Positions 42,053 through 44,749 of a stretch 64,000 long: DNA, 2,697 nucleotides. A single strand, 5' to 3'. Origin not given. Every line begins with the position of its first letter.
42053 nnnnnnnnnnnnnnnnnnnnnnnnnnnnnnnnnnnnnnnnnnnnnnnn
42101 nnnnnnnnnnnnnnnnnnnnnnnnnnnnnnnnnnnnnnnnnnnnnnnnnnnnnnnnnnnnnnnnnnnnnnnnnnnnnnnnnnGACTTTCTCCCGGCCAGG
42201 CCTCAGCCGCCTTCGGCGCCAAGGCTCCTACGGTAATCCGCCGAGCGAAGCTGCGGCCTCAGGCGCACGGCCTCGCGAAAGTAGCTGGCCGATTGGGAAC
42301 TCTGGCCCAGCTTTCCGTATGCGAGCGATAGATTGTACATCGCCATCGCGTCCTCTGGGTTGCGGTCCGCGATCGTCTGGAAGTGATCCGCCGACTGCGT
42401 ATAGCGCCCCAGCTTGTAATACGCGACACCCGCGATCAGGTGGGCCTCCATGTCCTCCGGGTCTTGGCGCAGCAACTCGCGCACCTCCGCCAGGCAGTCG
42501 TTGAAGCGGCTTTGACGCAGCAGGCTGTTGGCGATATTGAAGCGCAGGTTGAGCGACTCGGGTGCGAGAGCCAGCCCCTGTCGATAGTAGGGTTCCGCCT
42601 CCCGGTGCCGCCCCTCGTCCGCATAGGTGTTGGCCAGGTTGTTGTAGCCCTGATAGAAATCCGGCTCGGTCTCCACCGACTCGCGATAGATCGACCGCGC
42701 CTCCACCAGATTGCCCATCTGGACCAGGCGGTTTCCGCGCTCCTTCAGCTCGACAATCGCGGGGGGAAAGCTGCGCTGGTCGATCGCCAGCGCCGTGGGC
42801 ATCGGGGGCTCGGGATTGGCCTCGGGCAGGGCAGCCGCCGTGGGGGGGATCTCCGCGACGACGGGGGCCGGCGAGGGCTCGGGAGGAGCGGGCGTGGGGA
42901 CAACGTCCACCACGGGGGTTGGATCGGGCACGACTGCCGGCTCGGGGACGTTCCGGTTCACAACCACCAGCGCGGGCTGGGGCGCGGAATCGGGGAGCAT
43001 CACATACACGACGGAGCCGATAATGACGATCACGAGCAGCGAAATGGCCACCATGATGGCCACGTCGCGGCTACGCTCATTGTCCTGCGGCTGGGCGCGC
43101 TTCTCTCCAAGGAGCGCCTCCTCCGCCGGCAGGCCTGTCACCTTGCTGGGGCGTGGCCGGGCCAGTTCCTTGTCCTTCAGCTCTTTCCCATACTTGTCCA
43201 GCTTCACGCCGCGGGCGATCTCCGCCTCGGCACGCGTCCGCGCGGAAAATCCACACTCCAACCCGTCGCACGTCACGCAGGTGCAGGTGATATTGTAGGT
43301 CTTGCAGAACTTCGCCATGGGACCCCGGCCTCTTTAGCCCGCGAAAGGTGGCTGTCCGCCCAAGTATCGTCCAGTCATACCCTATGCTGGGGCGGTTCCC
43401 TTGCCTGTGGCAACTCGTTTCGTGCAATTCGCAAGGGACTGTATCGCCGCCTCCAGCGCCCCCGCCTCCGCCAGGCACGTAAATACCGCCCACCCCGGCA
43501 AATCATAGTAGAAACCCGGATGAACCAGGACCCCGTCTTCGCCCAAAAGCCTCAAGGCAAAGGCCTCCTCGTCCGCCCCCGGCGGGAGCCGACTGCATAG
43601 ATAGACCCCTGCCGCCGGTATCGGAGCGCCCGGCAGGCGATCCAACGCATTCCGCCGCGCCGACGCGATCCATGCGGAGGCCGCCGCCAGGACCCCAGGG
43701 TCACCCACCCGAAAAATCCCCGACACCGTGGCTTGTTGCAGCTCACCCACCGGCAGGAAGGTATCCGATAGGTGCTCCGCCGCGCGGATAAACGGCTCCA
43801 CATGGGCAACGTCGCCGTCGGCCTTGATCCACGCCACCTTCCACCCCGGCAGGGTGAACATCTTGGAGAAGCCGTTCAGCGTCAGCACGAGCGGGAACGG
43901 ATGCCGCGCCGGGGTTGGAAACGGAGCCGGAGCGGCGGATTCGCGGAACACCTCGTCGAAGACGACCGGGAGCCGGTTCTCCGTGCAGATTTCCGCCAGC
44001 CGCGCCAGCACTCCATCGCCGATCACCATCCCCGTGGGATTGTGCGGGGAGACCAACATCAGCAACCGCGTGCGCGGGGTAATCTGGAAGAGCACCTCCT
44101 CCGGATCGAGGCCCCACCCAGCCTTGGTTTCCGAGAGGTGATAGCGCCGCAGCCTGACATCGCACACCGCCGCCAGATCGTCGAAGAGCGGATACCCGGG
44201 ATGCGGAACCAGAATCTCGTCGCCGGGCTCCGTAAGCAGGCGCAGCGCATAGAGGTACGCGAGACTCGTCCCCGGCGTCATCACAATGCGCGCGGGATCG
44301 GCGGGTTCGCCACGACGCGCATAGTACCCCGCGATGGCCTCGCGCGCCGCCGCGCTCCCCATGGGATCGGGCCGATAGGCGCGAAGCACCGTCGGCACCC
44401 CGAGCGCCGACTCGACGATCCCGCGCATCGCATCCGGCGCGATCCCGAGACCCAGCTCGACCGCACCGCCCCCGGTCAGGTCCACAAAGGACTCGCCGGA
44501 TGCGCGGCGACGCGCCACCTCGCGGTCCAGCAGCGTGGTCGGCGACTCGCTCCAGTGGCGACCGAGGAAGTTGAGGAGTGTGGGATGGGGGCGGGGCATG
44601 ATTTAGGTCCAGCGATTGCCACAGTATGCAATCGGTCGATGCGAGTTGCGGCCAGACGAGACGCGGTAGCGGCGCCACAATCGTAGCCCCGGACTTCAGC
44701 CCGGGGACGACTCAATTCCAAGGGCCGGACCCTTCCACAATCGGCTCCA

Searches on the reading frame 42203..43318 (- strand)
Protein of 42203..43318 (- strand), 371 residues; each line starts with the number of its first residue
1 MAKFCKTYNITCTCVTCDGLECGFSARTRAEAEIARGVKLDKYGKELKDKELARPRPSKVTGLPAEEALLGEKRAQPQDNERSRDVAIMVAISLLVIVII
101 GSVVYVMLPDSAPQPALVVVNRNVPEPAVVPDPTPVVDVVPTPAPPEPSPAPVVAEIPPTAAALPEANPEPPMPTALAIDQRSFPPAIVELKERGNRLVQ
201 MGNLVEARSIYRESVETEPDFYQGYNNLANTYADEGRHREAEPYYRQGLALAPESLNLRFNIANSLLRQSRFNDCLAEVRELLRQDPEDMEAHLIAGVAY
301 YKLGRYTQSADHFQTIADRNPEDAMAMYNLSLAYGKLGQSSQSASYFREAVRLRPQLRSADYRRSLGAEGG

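Call 53: search_protein_families(library=pfam, proteins=[window:42203-43318:-], max_evalue=0.00001)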
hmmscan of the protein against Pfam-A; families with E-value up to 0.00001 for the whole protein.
window:42203-43318:- (371 aa): 18 families
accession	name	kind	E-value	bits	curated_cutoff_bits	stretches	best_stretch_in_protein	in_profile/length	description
PF07719.23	TPR_2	-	3.4e-25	86.5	27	0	224-254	3-33/34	Tetratricopeptide repeat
PF13432.12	TPR_16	-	6.9e-23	81.2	32.7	2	261-324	2-65/65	Tetratricopeptide repeat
PF00515.34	TPR_1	-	1.7e-19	69.1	27.8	1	223-254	2-33/34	Tetratricopeptide repeat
PF13181.12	TPR_8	-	5.6e-19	67.1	25.7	0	223-254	2-33/34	Tetratricopeptide repeat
PF13431.12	TPR_17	-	3.4e-16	58.5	24.4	0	211-242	2-33/34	Tetratricopeptide repeat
PF13428.12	TPR_14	-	3.1e-15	55.6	23.5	0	227-263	6-42/44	Tetratricopeptide repeat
PF14559.12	TPR_19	-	2.1e-14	54.1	25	1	233-293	2-62/68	Tetratricopeptide repeat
PF13424.12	TPR_12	-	6e-13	49.2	30.1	0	296-355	9-76/77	Tetratricopeptide repeat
PF13374.12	TPR_10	-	5.7e-12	45.7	27.5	0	225-251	5-31/42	Tetratricopeptide repeat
PF13414.12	TPR_11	-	1.2e-11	44.5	26.8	0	298-338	2-42/42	TPR repeat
PF13176.12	TPR_7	-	2.1e-10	40.2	27.9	0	226-254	3-33/36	Tetratricopeptide repeat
PF13174.12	TPR_6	-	8.9e-10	39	26.3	0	291-322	1-32/33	Tetratricopeptide repeat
PF13429.12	TPR_15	-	4.4e-07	30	26.2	1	191-327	119-251/280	Tetratricopeptide repeat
PF24575.1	TPR_Slam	-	6.9e-07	30.1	35.2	0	232-272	57-97/104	Surface lipoprotein assembly modifier, N-terminal TPR repeats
PF12895.13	ANAPC3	-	1.7e-06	28.7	27.2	1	235-314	2-80/82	Anaphase-promoting complex, cyclosome, subunit 3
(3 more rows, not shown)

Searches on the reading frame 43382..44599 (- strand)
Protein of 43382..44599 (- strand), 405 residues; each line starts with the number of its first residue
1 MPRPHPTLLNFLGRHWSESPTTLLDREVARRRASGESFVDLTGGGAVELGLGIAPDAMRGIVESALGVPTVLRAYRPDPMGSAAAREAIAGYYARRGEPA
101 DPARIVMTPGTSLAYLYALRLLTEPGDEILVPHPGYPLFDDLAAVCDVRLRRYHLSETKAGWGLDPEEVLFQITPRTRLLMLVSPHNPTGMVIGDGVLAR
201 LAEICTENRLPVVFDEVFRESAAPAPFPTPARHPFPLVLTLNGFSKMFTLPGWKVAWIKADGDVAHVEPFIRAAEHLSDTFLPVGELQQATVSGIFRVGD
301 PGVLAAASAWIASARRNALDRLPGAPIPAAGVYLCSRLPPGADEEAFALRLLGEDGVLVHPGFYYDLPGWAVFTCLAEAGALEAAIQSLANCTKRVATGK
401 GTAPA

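Call 53: search_protein_families(library=pfam, proteins=[window:43382-44599:-], max_evalue=0.00001)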
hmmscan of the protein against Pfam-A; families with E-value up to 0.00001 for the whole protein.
window:43382-44599:- (405 aa): 1 family
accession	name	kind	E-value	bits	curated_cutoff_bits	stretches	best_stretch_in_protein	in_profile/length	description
PF00155.27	Aminotran_1_2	-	1.5e-33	116.9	19.7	1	77-377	39-349/361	Aminotransferase class I and II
